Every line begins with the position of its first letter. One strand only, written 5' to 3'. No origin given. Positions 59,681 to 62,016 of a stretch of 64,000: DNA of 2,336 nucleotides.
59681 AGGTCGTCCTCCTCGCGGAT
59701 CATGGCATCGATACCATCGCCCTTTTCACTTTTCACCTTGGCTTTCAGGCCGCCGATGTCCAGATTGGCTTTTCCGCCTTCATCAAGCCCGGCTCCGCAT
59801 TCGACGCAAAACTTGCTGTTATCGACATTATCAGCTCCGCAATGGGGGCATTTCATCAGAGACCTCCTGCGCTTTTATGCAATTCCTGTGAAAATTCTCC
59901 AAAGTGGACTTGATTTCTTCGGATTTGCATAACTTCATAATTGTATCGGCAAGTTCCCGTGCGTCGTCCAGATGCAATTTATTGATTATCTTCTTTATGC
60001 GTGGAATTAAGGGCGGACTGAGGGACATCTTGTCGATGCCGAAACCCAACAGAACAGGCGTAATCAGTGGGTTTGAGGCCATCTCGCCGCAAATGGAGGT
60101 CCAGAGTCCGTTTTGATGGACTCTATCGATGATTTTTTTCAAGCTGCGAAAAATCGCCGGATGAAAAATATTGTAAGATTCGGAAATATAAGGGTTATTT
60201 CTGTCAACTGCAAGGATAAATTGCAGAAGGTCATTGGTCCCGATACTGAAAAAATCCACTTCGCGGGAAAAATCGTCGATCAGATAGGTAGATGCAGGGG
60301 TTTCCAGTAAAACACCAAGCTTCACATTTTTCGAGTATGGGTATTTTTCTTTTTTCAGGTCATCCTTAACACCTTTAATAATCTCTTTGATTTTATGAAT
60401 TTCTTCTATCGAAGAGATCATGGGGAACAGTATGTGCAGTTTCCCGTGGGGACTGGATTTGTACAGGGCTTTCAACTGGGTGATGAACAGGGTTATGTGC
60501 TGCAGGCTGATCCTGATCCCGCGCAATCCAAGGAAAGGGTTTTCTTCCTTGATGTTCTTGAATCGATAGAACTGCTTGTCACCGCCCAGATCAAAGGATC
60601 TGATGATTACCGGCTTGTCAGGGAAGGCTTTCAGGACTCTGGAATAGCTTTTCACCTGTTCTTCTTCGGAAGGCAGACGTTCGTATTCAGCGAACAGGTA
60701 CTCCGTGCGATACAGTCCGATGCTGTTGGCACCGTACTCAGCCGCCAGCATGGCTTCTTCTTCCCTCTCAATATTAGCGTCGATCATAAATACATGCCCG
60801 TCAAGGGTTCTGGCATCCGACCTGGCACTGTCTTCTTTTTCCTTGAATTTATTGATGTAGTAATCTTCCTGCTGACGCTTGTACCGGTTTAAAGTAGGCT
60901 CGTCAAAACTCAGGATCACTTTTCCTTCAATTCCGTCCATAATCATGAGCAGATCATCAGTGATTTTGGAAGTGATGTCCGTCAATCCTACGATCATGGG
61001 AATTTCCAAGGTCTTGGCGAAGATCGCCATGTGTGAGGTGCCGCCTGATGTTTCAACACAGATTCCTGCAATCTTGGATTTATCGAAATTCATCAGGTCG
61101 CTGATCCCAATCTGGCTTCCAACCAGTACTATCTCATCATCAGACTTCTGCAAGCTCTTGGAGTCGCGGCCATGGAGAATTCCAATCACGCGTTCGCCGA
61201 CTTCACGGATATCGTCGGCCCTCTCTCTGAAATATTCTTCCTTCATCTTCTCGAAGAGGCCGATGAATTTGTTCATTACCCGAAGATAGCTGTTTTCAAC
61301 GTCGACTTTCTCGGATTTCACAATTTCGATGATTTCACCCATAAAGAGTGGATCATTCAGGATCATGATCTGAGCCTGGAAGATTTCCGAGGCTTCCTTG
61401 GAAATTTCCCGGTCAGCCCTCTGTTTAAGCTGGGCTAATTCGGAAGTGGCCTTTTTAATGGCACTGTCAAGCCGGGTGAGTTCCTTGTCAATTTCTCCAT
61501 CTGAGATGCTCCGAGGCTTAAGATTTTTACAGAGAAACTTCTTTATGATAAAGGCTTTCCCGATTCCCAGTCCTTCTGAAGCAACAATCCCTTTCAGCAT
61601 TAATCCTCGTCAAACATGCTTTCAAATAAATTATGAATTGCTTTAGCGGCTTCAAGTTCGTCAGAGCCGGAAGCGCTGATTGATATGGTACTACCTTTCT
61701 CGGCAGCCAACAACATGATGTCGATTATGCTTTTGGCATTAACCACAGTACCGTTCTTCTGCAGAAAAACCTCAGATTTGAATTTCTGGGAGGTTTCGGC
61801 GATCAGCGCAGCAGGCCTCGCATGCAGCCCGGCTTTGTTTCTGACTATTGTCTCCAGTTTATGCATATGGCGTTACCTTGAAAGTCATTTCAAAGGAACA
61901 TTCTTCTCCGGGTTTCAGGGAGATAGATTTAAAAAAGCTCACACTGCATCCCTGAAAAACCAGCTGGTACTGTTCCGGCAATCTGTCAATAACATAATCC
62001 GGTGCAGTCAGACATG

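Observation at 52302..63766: HPr-Enzyme I translationally coupled to a giant zinc-ribbon/HEAT protein and a NTPase-TPR-Ser/Thr kinase in one minus-strand gene string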

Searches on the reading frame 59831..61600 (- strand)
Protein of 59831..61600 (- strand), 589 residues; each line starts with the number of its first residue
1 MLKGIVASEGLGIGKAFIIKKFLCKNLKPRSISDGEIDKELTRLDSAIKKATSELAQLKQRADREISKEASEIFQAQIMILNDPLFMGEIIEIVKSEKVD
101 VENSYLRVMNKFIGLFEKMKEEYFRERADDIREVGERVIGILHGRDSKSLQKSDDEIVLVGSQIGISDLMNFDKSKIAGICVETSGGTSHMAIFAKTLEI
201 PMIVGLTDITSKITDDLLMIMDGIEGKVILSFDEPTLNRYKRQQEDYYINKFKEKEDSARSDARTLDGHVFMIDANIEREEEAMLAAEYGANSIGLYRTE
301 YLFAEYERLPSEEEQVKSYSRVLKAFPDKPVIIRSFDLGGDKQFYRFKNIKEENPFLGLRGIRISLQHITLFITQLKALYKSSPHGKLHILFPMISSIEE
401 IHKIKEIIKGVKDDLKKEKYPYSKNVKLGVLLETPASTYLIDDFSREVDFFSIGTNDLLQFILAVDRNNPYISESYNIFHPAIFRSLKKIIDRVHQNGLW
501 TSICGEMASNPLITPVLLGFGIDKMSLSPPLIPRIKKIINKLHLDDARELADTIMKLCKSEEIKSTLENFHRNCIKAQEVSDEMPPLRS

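Call 6: search_protein_families(library=pfam, proteins=[window:59831-61600:-], max_evalue=0.01)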
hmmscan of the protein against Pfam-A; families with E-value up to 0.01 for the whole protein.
window:59831-61600:- (589 aa): 3 families
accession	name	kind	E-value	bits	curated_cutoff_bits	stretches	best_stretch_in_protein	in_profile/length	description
PF02896.24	PEP-utilizers_C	-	4.9e-97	325.1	22.8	1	254-543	3-292/293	PEP-utilising enzyme, PEP-binding domain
PF05524.18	PEP-utilisers_N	-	6.3e-30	104.3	24.4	1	3-127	1-121/121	PEP-utilising enzyme, N-terminal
PF00391.29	PEP-utilizers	-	1.3e-15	57.1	23.1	1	155-226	3-72/72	PEP-utilising enzyme, mobile domain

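Call 10: find_related_loci(query=window:59831-61600:-, collection=genome_contigs, flank=10000)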
Query window:59831-61600:- (589 aa) in genome_contigs; peptide patterns used: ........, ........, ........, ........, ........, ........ (x = any residue, [..] = any of these).
122 stretches matched a pattern; 4 encode a relative of the query (tblastn E <= 1e-3); 4 distinct loci.
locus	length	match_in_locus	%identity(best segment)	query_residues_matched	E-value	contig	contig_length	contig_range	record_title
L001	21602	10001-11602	37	4-545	1e-114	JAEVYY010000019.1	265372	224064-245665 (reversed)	MAG: Bacillota bacterium isolate OH_PBB_150 k127_1119154, whole genome shotgun sequence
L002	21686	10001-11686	34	2-563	7e-104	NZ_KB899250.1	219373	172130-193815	Rubritalea marina DSM 17716 F454DRAFT_scaffold00004.4, whole genome shotgun sequence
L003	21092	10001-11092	29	166-543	1e-42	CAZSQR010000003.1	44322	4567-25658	MAG TPA_asm: Candidatus Woesearchaeota archaeon isolate binchicken_co100_113 genome assembly, contig: NODE_1144_length_4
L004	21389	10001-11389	22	146-548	9e-22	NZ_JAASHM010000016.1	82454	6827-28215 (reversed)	Clostridium sp. K13 scaf_16, whole genome shotgun sequence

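Call 16: find_homologous_proteins(query=window:59831-61600:-, max_evalue=1e-60)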
Query window:59831-61600:- (589 aa): 7795 proteins with E <= 1e-60 among 8000 candidates; the best 120 are listed.
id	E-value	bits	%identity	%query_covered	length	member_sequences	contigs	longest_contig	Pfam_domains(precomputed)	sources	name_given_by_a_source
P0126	0.0e+0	1294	100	100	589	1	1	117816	PF05524.19,PF00391.30,PF02896.25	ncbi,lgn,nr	ncbi:MAG: phosphoenolpyruvate--protein phosphotransferase [Candidatus Wallbacteria bacterium]|nr:pho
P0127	1.5e-228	778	60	100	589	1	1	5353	PF05524.19,PF00391.30,PF02896.25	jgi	-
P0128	8.7e-224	763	61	99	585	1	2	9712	PF05524.19,PF00391.30,PF02896.25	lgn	-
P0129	3.7e-219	747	59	98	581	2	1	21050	PF05524.19,PF00391.30,PF02896.25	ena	-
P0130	7.7e-151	522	70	57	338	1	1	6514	PF02896.25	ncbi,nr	ncbi:MAG: phosphoenolpyruvate--protein phosphotransferase, partial [Candidatus Wallbacteria bacteriu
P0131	1.6e-141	491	-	-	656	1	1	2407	PF05524.19,PF00391.30,PF02896.25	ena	-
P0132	4.6e-135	470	40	98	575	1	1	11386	PF05524.19,PF00391.30,PF02896.25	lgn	-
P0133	2.0e-134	468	40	97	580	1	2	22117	PF05524.19,PF00391.30,PF02896.25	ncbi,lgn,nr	ncbi:MAG: phosphoenolpyruvate-protein phosphotransferase system enzyme [Tepidanaerobacteraceae bacte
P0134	2.6e-132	461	40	97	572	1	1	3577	PF05524.19,PF00391.30,PF02896.25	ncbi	-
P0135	4.9e-132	460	39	97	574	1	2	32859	PF05524.19,PF00391.30,PF02896.25,PF03328.21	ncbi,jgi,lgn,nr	ncbi:MAG: phosphoenolpyruvate-protein phosphotransferase system enzyme [Thermoanaerobacteraceae bact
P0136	5.1e-132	460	39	97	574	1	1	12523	PF05524.19,PF00391.30,PF02896.25,PF03328.21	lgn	-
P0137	1.1e-131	459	39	97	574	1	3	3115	PF05524.19,PF00391.30,PF02896.25,PF03328.21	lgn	-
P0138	1.1e-131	459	39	97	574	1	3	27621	PF05524.19,PF00391.30,PF02896.25,PF03328.21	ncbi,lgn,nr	ncbi:MAG: phosphoenolpyruvate-protein phosphotransferase system enzyme [Thermoanaerobacteraceae bact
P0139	1.3e-131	458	38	97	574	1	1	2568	PF05524.19,PF00391.30,PF02896.25,PF03328.21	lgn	-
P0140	1.6e-131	458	39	97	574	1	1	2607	PF05524.19,PF00391.30,PF02896.25,PF03328.21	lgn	-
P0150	2.3e-129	451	40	96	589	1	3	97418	PF05524.19,PF00391.30,PF02896.25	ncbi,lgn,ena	-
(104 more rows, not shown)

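Call 17: find_encoding_contigs(protein=P0129, flank=10000, max_places=3)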
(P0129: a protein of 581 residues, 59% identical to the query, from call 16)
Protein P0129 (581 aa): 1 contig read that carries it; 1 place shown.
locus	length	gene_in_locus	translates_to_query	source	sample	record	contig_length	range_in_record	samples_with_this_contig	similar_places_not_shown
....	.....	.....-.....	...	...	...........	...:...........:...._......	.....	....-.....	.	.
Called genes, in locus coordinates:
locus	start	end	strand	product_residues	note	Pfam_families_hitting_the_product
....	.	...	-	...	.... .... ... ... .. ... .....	-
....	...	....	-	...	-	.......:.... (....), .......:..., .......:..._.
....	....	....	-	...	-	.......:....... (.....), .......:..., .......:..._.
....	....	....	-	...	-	-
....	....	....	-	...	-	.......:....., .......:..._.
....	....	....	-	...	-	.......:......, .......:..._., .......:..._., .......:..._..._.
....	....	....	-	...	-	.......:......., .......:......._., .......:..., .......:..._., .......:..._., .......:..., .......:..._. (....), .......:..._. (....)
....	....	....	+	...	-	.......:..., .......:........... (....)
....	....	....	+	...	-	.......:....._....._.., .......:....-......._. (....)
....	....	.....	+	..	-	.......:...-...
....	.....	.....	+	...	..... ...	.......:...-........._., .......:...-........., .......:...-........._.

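Call 18: find_encoding_contigs(protein=P0128, flank=10000, max_places=3)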
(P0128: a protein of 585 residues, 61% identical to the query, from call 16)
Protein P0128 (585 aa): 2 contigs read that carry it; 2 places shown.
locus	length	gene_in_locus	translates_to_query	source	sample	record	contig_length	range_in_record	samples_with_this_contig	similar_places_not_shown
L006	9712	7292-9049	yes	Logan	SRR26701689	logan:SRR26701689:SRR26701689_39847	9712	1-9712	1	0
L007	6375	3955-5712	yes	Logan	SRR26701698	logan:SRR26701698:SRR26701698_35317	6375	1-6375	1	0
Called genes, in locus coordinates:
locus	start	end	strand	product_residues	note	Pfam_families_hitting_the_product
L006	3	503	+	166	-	?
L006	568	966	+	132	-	PF07963:N_methyl, PF26697:ComGC_C (weak)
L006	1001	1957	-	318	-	PF14378:PAP2_3, PF01569:PAP2 (weak)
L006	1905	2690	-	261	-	PF21033:RMD1-3 (faint), PF25062:ARM_TT21_N (faint), PF13181:TPR_8 (faint), PF13424:TPR_12 (faint), PF13428:TPR_14 (faint), PF12895:ANAPC3, PF00515:TPR_1 (weak), PF07719:TPR_2 (weak), +2 more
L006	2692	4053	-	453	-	PF10396:TrmE_N, PF12631:MnmE_helical, PF01926:MMR_HSR1, PF02421:FeoB_N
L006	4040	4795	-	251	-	PF14804:Jag_N, PF13083:KH_KhpA-B, PF01424:R3H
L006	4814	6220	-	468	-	PF02096:60KD_IMP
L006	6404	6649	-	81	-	PF00825:Ribonuclease_P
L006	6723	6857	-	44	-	PF00468:Ribosomal_L34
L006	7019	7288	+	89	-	PF00381:PTS-HPr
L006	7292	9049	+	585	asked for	PF05524:PEP-utilisers_N, PF00391:PEP-utilizers, PF02896:PEP-utilizers_C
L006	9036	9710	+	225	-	?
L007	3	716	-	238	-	?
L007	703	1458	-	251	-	PF14804:Jag_N, PF13083:KH_KhpA-B, PF01424:R3H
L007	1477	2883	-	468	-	PF02096:60KD_IMP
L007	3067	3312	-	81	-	PF00825:Ribonuclease_P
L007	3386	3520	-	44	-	PF00468:Ribosomal_L34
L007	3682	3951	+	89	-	PF00381:PTS-HPr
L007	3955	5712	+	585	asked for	PF05524:PEP-utilisers_N, PF00391:PEP-utilizers, PF02896:PEP-utilizers_C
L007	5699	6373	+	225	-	?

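Call 19: find_encoding_contigs(protein=P0127, flank=10000, max_places=3)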
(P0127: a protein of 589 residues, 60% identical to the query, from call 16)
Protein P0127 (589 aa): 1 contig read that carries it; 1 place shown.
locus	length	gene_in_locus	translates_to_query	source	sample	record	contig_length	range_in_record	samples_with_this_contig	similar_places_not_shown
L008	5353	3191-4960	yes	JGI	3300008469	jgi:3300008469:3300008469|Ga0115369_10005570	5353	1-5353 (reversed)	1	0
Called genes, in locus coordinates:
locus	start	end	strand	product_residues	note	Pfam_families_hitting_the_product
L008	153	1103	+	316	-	PF00480:ROK, PF02685:Glucokinase (weak)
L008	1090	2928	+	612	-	PF03065:Glyco_hydro_57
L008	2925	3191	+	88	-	PF00381:PTS-HPr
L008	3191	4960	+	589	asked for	PF05524:PEP-utilisers_N, PF00391:PEP-utilizers, PF02896:PEP-utilizers_C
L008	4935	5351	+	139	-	?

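Call 24: find_encoding_contigs(protein=P0130, flank=10000, max_places=3)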
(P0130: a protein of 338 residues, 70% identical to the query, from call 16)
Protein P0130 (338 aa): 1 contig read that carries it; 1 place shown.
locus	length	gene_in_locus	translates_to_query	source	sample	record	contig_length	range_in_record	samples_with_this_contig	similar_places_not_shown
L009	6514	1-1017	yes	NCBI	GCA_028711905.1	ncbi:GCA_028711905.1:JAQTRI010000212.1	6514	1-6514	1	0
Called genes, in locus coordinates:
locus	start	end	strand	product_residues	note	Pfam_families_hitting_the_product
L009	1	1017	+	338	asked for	PF02896:PEP-utilizers_C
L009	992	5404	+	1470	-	-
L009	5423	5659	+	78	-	PF04255:DUF433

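Call 25: find_encoding_contigs(protein=P0126, flank=10000, max_places=4)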
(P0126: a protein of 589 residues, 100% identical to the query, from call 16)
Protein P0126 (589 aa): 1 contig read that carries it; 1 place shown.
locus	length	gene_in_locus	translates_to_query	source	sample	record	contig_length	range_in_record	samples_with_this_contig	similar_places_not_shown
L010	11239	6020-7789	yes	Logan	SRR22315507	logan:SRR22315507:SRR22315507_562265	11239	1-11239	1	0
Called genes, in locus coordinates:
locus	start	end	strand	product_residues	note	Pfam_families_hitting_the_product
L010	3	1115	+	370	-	?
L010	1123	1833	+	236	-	-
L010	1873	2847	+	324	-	-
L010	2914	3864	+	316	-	PF00480:ROK, PF02685:Glucokinase (faint)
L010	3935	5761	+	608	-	PF03065:Glyco_hydro_57, PF09095:AmyA-gluTrfs_C (faint)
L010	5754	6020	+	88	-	PF00381:PTS-HPr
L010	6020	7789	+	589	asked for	PF05524:PEP-utilisers_N, PF00391:PEP-utilizers, PF02896:PEP-utilizers_C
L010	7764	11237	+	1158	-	?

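Call 38: find_encoding_contigs(protein=P0150, flank=8000, max_places=2)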
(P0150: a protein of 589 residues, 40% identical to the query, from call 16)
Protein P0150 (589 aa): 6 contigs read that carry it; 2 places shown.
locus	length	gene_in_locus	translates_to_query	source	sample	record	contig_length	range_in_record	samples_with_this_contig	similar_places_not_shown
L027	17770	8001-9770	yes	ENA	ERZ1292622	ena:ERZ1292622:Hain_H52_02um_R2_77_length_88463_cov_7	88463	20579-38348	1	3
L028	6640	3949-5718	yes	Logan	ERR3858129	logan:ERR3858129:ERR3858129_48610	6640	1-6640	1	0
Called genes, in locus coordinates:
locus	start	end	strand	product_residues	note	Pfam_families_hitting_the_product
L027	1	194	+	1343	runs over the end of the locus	-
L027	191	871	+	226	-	-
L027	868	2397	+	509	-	PF09852:DUF2079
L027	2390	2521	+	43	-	-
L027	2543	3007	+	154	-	PF00359:PTS_EIIA_2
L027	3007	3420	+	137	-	PF03610:EIIA-man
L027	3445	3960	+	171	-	PF03830:PTSIIB_sorb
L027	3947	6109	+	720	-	PF01074:Glyco_hydro_38N (weak), PF03065:Glyco_hydro_57, PF09094:AmyA-A_glucT_m, PF09095:AmyA-gluTrfs_C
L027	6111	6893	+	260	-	PF03609:EII-Sor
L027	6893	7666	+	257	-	PF03613:EIID-AGA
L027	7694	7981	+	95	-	PF00381:PTS-HPr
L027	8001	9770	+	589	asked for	PF05524:PEP-utilisers_N, PF00391:PEP-utilizers, PF02896:PEP-utilizers_C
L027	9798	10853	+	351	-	PF01380:SIS, PF10432:bact-PGI_C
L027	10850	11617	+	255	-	PF03808:Glyco_tran_WecG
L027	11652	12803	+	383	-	PF00438:S-AdoMet_synt_N, PF02772:S-AdoMet_synt_M, PF02773:S-AdoMet_synt_C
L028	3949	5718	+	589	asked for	PF05524:PEP-utilisers_N, PF00391:PEP-utilizers, PF02896:PEP-utilizers_C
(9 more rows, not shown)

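Call 64: search_protein_families(library=ncbifam, proteins=[window:59831-61600:-, L010:2914-3864:+], max_evalue=0.001)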
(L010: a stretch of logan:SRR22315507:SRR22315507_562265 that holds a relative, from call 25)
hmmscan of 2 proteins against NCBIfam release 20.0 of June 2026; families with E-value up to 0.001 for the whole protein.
window:59831-61600:- (589 aa): 10 families
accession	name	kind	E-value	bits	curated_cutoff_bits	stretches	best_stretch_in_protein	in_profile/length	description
TIGR01417.1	PTS_I_fam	equivalog_domain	4.1e-163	543.8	341.7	1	2-567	1-564/565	phosphoenolpyruvate--protein phosphotransferase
NF008382.0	PRK11177.1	equivalog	4.3e-150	501.1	824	1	1-573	1-571/575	phosphoenolpyruvate-protein phosphotransferase PtsI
NF008283.0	PRK11061.1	equivalog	8.3e-120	401.2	583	1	2-571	171-735/748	phosphoenolpyruvate--protein phosphotransferase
NF005057.0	PRK06464.1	equivalog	3.1e-51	174.4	598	2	319-543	561-789/798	phosphoenolpyruvate synthase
TIGR01418.1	PEP_synth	equivalog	6.4e-50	170.3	739.75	2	320-540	556-780/784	pyruvate, water dikinase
NF008478.1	PRK11377.1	equivalog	1.3e-32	113.5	520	1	14-229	260-471/473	dihydroxyacetone kinase phosphoryl donor subunit DhaM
TIGR01828.1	pyru_phos_dikin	equivalog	7e-30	103.7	843.45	2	345-532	645-853/865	pyruvate, phosphate dikinase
NF004883.0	PRK06241.2-4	equivalog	8.1e-08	30.9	1063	1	178-240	860-922/928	phosphoenolpyruvate synthase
NF004978.0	PRK06354.1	subfamily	2.5e-06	26.2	462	1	154-229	510-583/590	pyruvate kinase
NF004882.0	PRK06241.2-3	equivalog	3.7e-05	22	850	1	177-234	765-822/827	phosphoenolpyruvate synthase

L010:2914-3864:+ (316 aa): 14 families
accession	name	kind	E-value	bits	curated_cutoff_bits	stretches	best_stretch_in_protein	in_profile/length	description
TIGR00744.1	ROK_glcA_fam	subfamily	4e-61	207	260.35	1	8-315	1-314/318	ROK family glucokinase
NF047937.1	TransRegNagC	equivalog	1.3e-39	136.6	650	1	4-311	78-385/399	DNA-binding transcriptional regulator NagC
NF007251.0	PRK09698.1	equivalog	7.9e-36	123.8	253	1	6-314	7-301/304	allose kinase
NF049930.1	TransRegMlc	equivalog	3.2e-35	122.2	530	1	7-308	87-389/405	sugar metabolism global transcriptional regulator Mlc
NF009835.0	PRK13310.1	equivalog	5.3e-34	117.9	380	1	7-307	2-298/303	N-acetylglucosamine kinase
NF007108.0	PRK09557.1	equivalog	9.1e-31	107.3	443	1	8-308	4-299/303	fructokinase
NF003461.0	PRK05082.1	subfamily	2.2e-30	106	283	1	9-218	5-214/291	N-acetylmannosamine kinase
NF047821.1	NactlManKinNanK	equivalog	6.2e-29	101.4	450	1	8-216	4-212/288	N-acetylmannosamine kinase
NF045551.1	GK_Pyrobac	equivalog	2.8e-24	85.9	500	1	7-262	2-235/294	ATP-dependent glucokinase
NF009836.0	PRK13311.1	equivalog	4.1e-21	75.3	551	1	7-252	2-245/256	N-acetyl-D-glucosamine kinase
NF042998.1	bglucokin_BglK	equivalog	9.1e-21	74.3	550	1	9-266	5-248/291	beta-glucoside kinase BglK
NF045942.1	PolPhglucPhase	equivalog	7.1e-16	58.7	250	1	8-164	3-155/242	polyphosphate--glucose phosphotransferase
NF045550.1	FrctkaseScrK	equivalog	1.4e-10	41.1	400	1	6-163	4-157/293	fructokinase ScrK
NF001414.0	PRK00292.1-1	equivalog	0.00093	18.6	502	0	10-58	8-57/321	glucokinase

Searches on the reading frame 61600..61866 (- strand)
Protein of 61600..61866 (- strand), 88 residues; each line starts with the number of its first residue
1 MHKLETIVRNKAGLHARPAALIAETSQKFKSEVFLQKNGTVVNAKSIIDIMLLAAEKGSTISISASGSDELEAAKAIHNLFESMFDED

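Call 6: search_protein_families(library=pfam, proteins=[window:61600-61866:-], max_evalue=0.01)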
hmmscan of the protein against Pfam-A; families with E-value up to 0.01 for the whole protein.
window:61600-61866:- (88 aa): 1 family
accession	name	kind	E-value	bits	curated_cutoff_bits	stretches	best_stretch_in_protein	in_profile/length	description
PF00381.24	PTS-HPr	-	5.8e-27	94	23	1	5-82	4-80/81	PTS HPr component phosphorylation site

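Call 64: search_protein_families(library=ncbifam, proteins=[window:61600-61866:-], max_evalue=0.001)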
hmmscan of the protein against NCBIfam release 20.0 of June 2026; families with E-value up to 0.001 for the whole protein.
window:61600-61866:- (88 aa): 9 families
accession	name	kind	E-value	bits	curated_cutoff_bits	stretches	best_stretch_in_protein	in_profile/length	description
TIGR01003.1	PTS_HPr_family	subfamily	3.7e-29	100.5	47.9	1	1-82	1-82/82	HPr family phosphocarrier protein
NF010354.0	PRK13782.1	equivalog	2.5e-21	75.5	123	1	6-79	6-79/85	HPr family phosphocarrier protein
NF008146.0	PRK10897.1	equivalog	1.6e-20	73.2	119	1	7-88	8-90/90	PTS phosphocarrier protein NPr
NF010352.0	PRK13780.1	equivalog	1.3e-19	69.8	110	1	6-81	6-81/88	phosphocarrier protein HPr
NF008478.1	PRK11377.1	equivalog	2.2e-16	60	520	1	3-87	157-241/473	dihydroxyacetone kinase phosphoryl donor subunit DhaM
NF041319.1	PTS-HPr_Halo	equivalog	2.2e-14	53.7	140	1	6-81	6-83/87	phosphocarrier protein HPr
NF008319.0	PRK11109.1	equivalog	1.5e-13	50.8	302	1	5-83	289-370/376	fused PTS fructose transporter subunit IIA/HPr protein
NF008104.0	PRK10850.1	equivalog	2.6e-12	46.7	153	1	1-80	1-80/85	phosphocarrier protein Hpr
NF010351.0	PRK13779.1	equivalog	1.2e-10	40.9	766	1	8-80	421-496/503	bifunctional PTS system fructose-specific transporter subunit IIA/HPr protein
